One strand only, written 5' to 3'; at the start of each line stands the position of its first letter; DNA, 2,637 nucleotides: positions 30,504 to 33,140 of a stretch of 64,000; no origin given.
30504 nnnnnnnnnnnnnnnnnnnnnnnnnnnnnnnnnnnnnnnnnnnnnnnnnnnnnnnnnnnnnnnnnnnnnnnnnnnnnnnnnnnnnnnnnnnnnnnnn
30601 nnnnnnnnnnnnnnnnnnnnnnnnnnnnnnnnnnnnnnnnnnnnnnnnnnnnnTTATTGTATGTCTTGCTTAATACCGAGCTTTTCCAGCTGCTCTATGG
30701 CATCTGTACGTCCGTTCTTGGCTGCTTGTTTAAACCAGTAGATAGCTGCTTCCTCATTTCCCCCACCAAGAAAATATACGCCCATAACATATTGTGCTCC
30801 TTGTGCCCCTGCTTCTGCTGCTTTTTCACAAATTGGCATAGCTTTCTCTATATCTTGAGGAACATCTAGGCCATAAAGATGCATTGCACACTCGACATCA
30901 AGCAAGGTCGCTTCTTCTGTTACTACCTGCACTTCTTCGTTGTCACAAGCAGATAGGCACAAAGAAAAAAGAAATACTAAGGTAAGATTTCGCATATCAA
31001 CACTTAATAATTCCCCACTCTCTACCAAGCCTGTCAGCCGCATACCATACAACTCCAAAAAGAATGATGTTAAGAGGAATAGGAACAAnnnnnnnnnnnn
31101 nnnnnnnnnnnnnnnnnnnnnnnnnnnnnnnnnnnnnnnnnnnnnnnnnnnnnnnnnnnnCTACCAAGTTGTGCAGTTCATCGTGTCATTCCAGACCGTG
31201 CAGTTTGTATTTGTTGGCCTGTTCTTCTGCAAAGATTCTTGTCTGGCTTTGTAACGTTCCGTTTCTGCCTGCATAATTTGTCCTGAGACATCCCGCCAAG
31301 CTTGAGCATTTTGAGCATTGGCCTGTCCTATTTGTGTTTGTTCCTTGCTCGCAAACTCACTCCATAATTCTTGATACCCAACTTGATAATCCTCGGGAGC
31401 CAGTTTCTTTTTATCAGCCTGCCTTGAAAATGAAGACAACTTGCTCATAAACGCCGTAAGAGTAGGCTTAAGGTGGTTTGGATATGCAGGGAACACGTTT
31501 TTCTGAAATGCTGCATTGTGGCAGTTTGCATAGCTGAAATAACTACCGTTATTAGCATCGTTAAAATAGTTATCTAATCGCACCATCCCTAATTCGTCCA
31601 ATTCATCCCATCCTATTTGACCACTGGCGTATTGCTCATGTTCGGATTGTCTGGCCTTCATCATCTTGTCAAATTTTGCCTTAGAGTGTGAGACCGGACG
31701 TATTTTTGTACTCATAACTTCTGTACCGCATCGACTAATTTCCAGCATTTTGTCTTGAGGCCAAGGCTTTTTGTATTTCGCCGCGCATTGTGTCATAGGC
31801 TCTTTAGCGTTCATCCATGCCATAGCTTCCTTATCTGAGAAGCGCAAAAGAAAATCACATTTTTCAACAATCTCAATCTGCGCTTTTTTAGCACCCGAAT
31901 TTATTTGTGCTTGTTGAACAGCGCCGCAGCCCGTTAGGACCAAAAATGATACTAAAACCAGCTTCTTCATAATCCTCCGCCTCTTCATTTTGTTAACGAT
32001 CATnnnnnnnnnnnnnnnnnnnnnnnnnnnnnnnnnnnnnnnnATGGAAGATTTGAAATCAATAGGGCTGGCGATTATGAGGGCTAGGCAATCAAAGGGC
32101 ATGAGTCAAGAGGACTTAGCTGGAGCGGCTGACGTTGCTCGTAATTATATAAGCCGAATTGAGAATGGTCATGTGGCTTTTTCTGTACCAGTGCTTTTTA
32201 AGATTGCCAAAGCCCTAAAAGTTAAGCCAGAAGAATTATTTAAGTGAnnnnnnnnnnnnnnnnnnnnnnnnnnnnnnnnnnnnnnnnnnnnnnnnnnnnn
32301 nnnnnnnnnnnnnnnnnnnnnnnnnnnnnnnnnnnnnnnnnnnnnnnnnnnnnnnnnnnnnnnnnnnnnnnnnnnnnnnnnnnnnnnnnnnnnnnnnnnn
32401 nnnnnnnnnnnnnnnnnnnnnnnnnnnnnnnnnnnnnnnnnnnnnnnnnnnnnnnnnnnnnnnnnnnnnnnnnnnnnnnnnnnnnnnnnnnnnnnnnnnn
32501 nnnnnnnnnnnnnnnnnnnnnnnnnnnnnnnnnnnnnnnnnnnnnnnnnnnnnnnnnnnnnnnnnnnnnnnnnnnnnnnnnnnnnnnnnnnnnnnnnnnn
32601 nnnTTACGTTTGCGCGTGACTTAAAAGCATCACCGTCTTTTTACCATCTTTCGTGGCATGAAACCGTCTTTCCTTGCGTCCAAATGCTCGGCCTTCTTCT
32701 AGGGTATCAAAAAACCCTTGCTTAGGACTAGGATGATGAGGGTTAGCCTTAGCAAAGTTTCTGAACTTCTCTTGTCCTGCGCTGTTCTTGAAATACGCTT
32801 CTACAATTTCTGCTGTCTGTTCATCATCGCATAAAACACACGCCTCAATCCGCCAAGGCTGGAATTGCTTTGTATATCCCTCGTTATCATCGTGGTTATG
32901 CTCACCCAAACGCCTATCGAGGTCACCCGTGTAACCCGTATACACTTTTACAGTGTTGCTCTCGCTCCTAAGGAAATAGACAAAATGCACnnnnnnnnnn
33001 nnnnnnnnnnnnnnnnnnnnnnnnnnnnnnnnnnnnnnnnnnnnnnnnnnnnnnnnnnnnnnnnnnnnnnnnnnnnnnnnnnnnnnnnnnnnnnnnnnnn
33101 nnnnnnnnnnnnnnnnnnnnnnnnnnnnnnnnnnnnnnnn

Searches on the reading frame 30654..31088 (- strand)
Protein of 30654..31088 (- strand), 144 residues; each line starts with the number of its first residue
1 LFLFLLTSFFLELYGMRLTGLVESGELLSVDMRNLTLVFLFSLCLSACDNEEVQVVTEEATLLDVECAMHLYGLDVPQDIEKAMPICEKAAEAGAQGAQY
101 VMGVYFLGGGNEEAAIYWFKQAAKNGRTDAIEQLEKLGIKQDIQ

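Call 86: search_protein_families(library=phrogs, proteins=[window:30654-31088:-], max_evalue=0.001)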
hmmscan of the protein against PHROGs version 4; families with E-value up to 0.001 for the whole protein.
window:30654-31088:- (144 aa): 1 family
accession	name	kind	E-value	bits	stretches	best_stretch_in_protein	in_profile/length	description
phrog_8741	-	unknown function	4.4e-12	46.9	1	68-136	154-226/380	-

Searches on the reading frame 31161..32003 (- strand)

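Call 6: search_protein_families(library=ncbifam, proteins=[window:31161-32003:-], max_evalue=0.1)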
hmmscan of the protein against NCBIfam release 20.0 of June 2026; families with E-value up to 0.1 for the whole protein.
window:31161-32003:- (280 aa): 1 family
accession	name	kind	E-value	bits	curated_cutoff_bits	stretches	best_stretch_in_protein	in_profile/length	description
NF058647.1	lipo_LytA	equivalog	0.072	13.3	110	0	12-47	1-43/107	acidic lipoprotein LytA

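Call 86: search_protein_families(library=phrogs, proteins=[window:31161-32003:-], max_evalue=0.001)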
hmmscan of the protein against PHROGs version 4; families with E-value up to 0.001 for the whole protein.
window:31161-32003:- (280 aa): 0 families

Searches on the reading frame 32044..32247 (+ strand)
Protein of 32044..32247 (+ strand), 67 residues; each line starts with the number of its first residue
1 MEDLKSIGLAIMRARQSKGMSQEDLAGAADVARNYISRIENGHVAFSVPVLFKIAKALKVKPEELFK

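Call 86: search_protein_families(library=phrogs, proteins=[window:32044-32247:+], max_evalue=0.001)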
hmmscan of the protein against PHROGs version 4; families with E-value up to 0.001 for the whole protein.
window:32044-32247:+ (67 aa): 23 families
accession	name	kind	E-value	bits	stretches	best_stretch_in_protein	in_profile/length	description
phrog_3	-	transcription regulation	1.3e-13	52.5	1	7-67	89-147/430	transcriptional repressor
phrog_8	-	transcription regulation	1.8e-13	51.7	1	10-66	165-216/346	transcriptional regulator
phrog_1373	-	transcription regulation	1.1e-11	46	1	7-63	64-120/166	transcriptional regulator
phrog_2439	-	transcription regulation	1.2e-10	41.9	1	4-65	5-66/367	transcriptional regulator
phrog_5823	-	transcription regulation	1.7e-10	41.6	1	4-66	4-67/404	transcriptional regulator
phrog_4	-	transcription regulation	4e-10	40.2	1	7-66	137-192/400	transcriptional repressor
phrog_7241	-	transcription regulation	2.9e-09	38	1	14-66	69-121/122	transcriptional regulator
phrog_2328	-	transcription regulation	4.9e-08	33.8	1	13-66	22-75/128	transcriptional repressor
phrog_2339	-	DNA, RNA and nucleotide metabolism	1.8e-06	28.9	1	8-59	27-79/98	HTH DNA binding protein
phrog_2967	-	transcription regulation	3.8e-06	27.6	1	5-66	9-70/225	transcriptional regulator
phrog_6831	-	transcription regulation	4.5e-05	24.4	1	17-44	16-44/68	transcriptional regulator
phrog_4583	-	transcription regulation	4.8e-05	24.3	1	10-65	14-69/81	transcriptional repressor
phrog_7126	-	DNA, RNA and nucleotide metabolism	5.5e-05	24.1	1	11-60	22-72/120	HTH DNA binding protein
phrog_9908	-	DNA, RNA and nucleotide metabolism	6.8e-05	23.2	1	9-63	16-70/282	DNA binding protein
phrog_1728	-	transcription regulation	0.0001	22.4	1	10-64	7-61/380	transcriptional regulator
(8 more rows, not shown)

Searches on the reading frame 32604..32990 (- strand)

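Call 6: search_protein_families(library=ncbifam, proteins=[window:32604-32990:-], max_evalue=0.1)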
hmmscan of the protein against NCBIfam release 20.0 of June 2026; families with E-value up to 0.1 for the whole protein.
window:32604-32990:- (128 aa): 1 family
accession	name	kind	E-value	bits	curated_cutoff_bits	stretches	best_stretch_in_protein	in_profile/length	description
TIGR01453.1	grpIintron_endo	subfamily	0.086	12.9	56.05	0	1-37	1-36/215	group I intron endonuclease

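Call 86: search_protein_families(library=phrogs, proteins=[window:32604-32990:-], max_evalue=0.001)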
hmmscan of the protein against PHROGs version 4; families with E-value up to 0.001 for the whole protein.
window:32604-32990:- (128 aa): 0 families
